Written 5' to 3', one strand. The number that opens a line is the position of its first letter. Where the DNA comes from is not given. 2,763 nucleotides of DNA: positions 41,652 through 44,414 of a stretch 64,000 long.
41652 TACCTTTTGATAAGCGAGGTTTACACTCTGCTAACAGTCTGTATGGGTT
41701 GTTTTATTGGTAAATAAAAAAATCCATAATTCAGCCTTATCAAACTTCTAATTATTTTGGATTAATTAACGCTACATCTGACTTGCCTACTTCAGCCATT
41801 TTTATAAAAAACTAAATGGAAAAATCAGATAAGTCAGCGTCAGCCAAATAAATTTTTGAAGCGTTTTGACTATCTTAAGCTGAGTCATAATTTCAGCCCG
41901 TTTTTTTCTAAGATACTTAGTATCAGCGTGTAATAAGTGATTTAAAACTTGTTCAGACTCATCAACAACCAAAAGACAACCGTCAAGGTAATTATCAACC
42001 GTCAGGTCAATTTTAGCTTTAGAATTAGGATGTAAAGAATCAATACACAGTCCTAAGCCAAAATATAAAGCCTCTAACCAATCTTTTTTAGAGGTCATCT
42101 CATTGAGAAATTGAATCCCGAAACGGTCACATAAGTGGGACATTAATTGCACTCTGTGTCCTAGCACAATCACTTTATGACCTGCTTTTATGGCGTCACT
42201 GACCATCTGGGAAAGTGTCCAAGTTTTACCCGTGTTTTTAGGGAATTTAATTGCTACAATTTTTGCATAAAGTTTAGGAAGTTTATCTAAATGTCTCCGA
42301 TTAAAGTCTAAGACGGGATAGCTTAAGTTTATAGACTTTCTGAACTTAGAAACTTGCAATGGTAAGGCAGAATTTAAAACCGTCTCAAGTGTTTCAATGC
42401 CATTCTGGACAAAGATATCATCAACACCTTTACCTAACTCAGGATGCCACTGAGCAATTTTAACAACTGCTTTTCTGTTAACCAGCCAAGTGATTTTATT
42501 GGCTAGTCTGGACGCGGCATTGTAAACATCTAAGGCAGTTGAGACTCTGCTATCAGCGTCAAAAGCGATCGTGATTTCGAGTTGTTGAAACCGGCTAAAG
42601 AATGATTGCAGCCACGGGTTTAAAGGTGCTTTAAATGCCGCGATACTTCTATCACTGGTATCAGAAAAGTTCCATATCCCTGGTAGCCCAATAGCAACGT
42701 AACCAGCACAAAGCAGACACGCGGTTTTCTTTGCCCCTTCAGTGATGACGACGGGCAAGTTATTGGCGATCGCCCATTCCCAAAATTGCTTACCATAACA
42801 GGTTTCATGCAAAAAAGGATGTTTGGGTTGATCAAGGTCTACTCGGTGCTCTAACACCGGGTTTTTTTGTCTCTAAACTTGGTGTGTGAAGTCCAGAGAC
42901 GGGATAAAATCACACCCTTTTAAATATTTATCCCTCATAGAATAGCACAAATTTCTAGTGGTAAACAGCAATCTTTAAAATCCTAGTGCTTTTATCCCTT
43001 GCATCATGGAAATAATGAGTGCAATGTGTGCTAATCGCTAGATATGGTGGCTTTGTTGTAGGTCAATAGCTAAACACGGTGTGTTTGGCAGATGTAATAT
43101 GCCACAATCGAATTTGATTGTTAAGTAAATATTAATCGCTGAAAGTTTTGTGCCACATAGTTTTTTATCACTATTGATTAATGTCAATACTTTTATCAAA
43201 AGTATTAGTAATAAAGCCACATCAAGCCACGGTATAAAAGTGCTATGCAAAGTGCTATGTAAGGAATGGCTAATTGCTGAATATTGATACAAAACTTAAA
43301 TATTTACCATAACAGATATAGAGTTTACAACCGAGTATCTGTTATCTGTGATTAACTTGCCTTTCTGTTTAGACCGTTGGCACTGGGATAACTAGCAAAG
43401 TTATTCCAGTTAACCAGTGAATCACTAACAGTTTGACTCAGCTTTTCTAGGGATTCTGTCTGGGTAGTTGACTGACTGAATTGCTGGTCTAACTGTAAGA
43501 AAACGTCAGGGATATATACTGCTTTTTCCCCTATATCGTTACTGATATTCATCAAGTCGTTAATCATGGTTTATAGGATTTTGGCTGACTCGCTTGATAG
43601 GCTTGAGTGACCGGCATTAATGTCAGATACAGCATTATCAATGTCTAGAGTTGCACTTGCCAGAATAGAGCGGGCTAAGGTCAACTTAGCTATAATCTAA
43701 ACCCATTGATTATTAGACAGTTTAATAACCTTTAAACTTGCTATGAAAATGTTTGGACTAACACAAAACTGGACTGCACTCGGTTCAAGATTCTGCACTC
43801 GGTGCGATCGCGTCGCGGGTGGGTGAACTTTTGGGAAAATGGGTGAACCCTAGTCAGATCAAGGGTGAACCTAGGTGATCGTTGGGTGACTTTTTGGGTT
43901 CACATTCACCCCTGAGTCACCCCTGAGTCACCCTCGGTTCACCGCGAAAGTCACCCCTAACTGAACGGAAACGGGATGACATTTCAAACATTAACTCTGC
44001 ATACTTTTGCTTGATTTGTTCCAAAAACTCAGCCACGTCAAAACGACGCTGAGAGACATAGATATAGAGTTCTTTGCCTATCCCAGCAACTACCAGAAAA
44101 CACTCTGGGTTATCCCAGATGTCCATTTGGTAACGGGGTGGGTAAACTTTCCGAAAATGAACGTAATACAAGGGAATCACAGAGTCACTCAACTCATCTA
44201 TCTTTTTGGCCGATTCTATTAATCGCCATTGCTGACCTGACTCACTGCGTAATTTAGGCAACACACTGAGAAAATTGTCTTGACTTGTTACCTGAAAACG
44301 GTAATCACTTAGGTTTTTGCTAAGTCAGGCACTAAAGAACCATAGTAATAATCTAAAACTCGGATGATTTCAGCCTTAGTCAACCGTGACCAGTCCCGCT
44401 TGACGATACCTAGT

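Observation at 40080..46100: Decayed integrative element: integrase fragment, iteron-like origin, XRE switch, truncated replication protein, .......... boundary repeats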

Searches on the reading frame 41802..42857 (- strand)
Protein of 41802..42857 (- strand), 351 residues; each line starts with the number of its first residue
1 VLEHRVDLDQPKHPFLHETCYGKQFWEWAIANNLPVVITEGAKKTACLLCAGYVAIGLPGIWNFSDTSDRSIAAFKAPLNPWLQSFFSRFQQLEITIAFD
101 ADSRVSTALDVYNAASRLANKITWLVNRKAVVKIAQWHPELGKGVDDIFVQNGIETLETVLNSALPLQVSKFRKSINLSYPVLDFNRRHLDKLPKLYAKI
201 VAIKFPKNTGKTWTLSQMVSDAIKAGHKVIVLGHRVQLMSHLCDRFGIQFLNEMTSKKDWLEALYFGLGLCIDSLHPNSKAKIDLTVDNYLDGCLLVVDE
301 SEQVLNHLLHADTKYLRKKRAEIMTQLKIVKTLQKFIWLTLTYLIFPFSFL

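Call 4: search_protein_families(library=pfam, proteins=[window:41802-42857:-], max_evalue=0.1)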
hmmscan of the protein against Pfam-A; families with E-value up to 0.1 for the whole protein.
window:41802-42857:- (351 aa): 5 families
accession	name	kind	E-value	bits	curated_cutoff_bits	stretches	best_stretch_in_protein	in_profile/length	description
PF12965.13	DUF3854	-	1.9e-32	112.3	23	1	25-155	1-129/130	Domain of unknown function (DUF3854)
PF22175.2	Ogg-HhH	-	0.0054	16.8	27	1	258-337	14-91/173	8-oxoguanine DNA glycosylase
PF04851.21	ResIII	-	0.0082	16.5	22.5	1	201-253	26-80/164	Type III restriction enzyme, res subunit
PF13604.12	AAA_30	-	0.02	15.1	27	1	209-324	29-120/191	AAA domain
PF00578.27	AhpC-TSA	-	0.025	15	26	0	88-133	77-122/124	AhpC/TSA family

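Call 5: search_protein_families(library=phrogs, proteins=[window:41802-42857:-], max_evalue=0.01)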
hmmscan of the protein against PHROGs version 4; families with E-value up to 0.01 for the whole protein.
window:41802-42857:- (351 aa): 1 family
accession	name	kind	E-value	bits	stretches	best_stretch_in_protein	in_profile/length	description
phrog_4913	-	DNA, RNA and nucleotide metabolism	8.5e-06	24.8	1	200-312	507-613/1290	replication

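Call 11: search_dna_similar(query=window:41802-42857:-, collection=plasmids, mode=protein, max_rows=30)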
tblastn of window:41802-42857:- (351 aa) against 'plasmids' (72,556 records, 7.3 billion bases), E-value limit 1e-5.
Records with a match: 214; places in all: 284; records where one place covers at least 80% of the query: 134.
Best place of each record, by identity: <60% 214.
By first word of the organism name: Nostoc 64; Synechococcus 23; Acaryochloris 16; Tolypothrix 13; Calothrix 12; Planktothrix 11; Leptolyngbya 9; Synechocystis 7; Microchaete 5; Picosynechococcus 5; and 26 more.
By predicted mobility (MOB-suite, as given by PLSDB): non-mobilizable 112; mobilizable 57; conjugative 45.
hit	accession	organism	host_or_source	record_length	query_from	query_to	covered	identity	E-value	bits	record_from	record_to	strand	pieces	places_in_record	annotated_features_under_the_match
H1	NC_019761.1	Allocoleopsis franciscana PCC 7113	-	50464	25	339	90%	39.1%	2e-49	184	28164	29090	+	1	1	plasmid replication protein, CyRepA1 family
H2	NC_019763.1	Oscillatoria nigro-viridis PCC 7112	-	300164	25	342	91%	37.2%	6e-46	174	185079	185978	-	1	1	plasmid replication protein, CyRepA1 family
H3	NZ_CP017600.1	Moorena producens PAL-8-15-08-1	Mono-algal mixed culture,shallow ...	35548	25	330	87%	38.4%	4e-49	184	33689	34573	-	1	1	plasmid replication protein, CyRepA1 family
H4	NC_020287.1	Synechocystis sp. PCC 6803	-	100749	1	344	98%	33.9%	1e-41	162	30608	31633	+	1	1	plasmid replication protein, CyRepA1 family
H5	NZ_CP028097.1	Synechocystis sp. IPPAS B-1465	axenic culture,Synechocystis sp. GT-L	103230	1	344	98%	33.9%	1e-41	162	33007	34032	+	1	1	plasmid replication protein, CyRepA1 family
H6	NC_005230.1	Synechocystis sp. PCC 6803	-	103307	1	344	98%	33.9%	1e-41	162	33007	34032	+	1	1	plasmid replication protein, CyRepA1 family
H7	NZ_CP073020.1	Synechocystis sp. PCC 6803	cell culture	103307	1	344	98%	33.9%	1e-41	162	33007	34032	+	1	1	plasmid replication protein, CyRepA1 family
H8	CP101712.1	Synechocystis sp. B12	cell culture,mangrove water from the ...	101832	1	344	96%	34.4%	4e-34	171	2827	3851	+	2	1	DUF3854 domain-containing protein | AAA family ATPase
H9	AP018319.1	Nostoc sp. HK-01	-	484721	25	328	87%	38.1%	7e-47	177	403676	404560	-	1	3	hypothetical protein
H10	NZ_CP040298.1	Nostoc sp. TCL26-01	Leiosporoceros dussii,pure culture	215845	25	328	87%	37.9%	2e-47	179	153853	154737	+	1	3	plasmid replication protein, CyRepA1 family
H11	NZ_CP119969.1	Gloeocapsopsis dulcis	Dried cell culture,Desert, underside of ...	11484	23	328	87%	37.6%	8e-46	174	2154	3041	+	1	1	plasmid replication protein, CyRepA1 family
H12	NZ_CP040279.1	Nostoc sp. C052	Blasia pusilla,pure culture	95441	1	337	96%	34.1%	2e-44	170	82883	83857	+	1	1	plasmid replication protein, CyRepA1 family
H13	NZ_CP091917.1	Nostoc sp. UHCC 0870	cell culture,Brackish water, ...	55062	25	327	86%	37.7%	1e-44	171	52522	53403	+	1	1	plasmid replication protein, CyRepA1 family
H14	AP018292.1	Calothrix sp. NIES-4105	-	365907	25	327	86%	37.5%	8e-39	154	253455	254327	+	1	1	hypothetical protein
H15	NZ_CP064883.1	Tolypothrix sp. PCC 7601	Fresh water sample,Fresh water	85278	25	328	85%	38.0%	8e-37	180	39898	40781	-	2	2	DUF3854 domain-containing protein | plasmid replication protein, CyRepA1 family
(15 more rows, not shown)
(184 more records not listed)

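Call 21: get_annotated_region(hit=H1, flank=6000)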
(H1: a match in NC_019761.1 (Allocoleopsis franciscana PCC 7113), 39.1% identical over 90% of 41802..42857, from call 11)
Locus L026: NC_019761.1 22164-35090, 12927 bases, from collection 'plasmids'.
description: Allocoleopsis franciscana PCC 7113 plasmid pMIC7113.04, complete sequence
organism: Allocoleopsis franciscana PCC 7113 (NCBI taxid 1173027)
taxonomy: Bacteria; Cyanobacteriota; Cyanophyceae; Coleofasciculales; Coleofasciculaceae; Allocoleopsis; Allocoleopsis franciscana; Allocoleopsis franciscana PCC 7113
host: -; source: -; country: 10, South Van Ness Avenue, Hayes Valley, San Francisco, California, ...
typing (MOB-suite, as given by PLSDB): non-mobilizable; replicon rep_cluster_103
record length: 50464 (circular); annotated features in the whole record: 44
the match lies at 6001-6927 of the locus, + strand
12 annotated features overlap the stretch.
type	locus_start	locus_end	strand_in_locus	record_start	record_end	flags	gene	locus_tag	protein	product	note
CDS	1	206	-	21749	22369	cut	-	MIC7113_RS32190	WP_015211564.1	heme-binding protein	-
CDS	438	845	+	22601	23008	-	-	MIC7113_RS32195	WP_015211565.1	hypothetical protein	-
CDS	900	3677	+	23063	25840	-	-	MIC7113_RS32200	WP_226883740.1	tetratricopeptide repeat protein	-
CDS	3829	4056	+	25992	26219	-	-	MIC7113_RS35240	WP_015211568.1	DNA-formamidopyrimidine glycosylase family protein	GO:0006284 - base-excision repair [Evidence IEA]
CDS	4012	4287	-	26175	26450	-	-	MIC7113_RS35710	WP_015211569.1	hypothetical protein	-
CDS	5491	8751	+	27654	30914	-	-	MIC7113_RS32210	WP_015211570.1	plasmid replication protein, CyRepA1 family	-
CDS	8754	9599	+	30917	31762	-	-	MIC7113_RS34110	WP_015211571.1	pentapeptide repeat-containing protein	-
CDS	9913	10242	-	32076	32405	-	-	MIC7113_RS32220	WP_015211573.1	hypothetical protein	-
CDS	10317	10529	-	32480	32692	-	-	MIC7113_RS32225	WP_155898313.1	hypothetical protein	-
CDS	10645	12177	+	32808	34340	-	-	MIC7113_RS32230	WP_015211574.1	toll/interleukin-1 receptor domain-containing protein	GO:0007165 - signal transduction [Evidence IEA]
CDS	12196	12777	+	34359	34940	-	-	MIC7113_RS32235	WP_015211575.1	Uma2 family endonuclease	-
CDS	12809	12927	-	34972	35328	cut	-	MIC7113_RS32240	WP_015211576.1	tetratricopeptide repeat protein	-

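Call 68: get_annotated_region(hit=H6, flank=3000)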
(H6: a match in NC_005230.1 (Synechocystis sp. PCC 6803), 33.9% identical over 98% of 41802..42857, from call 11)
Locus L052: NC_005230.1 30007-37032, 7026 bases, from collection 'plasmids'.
description: Synechocystis sp. PCC 6803 plasmid pSYSA, complete sequence
organism: Synechocystis sp. PCC 6803 (NCBI taxid 1148)
taxonomy: Bacteria; Cyanobacteriota; Cyanophyceae; Synechococcales; Merismopediaceae; Synechocystis; Synechocystis sp. PCC 6803
host: -; source: -; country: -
typing (MOB-suite, as given by PLSDB): non-mobilizable
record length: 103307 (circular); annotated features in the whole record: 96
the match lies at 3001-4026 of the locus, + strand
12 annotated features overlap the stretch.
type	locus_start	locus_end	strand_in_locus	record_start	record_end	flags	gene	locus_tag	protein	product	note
CDS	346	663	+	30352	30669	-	-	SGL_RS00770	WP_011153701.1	HepT-like ribonuclease domain-containing protein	-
CDS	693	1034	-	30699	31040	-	-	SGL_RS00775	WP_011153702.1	DUF5615 family PIN-like protein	-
CDS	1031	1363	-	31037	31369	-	-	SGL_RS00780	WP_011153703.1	DUF433 domain-containing protein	-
CDS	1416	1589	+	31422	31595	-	-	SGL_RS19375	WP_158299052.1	hypothetical protein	-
CDS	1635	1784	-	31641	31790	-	-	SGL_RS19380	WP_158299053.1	hypothetical protein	-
CDS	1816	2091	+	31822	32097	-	-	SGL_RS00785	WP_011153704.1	hypothetical protein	-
CDS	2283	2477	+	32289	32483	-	-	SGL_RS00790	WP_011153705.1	hypothetical protein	-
CDS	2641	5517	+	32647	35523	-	-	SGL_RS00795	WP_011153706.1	plasmid replication protein, CyRepA1 family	-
CDS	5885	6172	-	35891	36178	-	-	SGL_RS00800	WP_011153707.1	addiction module antidote protein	-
CDS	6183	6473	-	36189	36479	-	-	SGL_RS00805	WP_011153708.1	type II toxin-antitoxin system RelE/ParE family toxin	GO:0008219 - cell death [Evidence IEA]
CDS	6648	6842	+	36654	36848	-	-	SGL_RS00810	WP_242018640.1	AbrB/MazE/SpoVT family DNA-binding domain-containing protein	-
CDS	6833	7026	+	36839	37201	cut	-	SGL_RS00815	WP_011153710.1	type II toxin-antitoxin system PemK/MazF family toxin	-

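Call 97: search_protein_families(library=ncbifam, proteins=[window:41802-42857:-], max_evalue=0.01)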
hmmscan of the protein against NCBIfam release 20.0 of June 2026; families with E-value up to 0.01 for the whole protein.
window:41802-42857:- (351 aa): 1 family
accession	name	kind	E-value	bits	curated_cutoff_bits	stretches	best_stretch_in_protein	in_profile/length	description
NF042913.1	CyRepA1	equivalog_domain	7.4e-29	101.1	200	1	198-328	2-119/595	plasmid replication protein, CyRepA1 family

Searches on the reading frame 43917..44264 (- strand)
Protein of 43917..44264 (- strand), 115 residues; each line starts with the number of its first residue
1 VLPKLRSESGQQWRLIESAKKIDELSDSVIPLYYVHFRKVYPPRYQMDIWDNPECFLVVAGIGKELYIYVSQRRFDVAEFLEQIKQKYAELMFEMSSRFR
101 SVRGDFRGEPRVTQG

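Call 4: search_protein_families(library=pfam, proteins=[window:43917-44264:-], max_evalue=0.1)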
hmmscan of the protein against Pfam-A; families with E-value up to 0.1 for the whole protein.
window:43917-44264:- (115 aa): 0 families

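Call 5: search_protein_families(library=phrogs, proteins=[window:43917-44264:-], max_evalue=0.01)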
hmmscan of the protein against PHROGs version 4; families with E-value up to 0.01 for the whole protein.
window:43917-44264:- (115 aa): 0 families

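Call 43: search_protein_families(library=ncbifam, proteins=[window:43917-44264:-], max_evalue=0.1)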
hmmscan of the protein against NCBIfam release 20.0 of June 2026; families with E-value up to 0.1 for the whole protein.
window:43917-44264:- (115 aa): 0 families

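Call 71: search_protein_representatives(protein=window:43917-44264:-)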
Query: 115 residues. Proteins with E-value up to 0.001 (for the whole library): 5; up to 1e-10: 5; up to 1e-30: 1. The best 5 are listed.
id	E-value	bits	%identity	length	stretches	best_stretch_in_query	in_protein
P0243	1.2e-49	183.5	77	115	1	1-111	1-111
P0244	2.5e-23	98.8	66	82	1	32-107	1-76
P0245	9.3e-21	90.5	62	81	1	30-92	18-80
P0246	1.3e-18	83.6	51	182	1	1-91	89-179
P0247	8.9e-12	61.6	47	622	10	49-68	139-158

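Call 98: search_protein_families(library=padloc, proteins=[window:43917-44264:-], max_evalue=0.01)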
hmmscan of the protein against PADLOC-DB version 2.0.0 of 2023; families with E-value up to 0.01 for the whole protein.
window:43917-44264:- (115 aa): 0 families
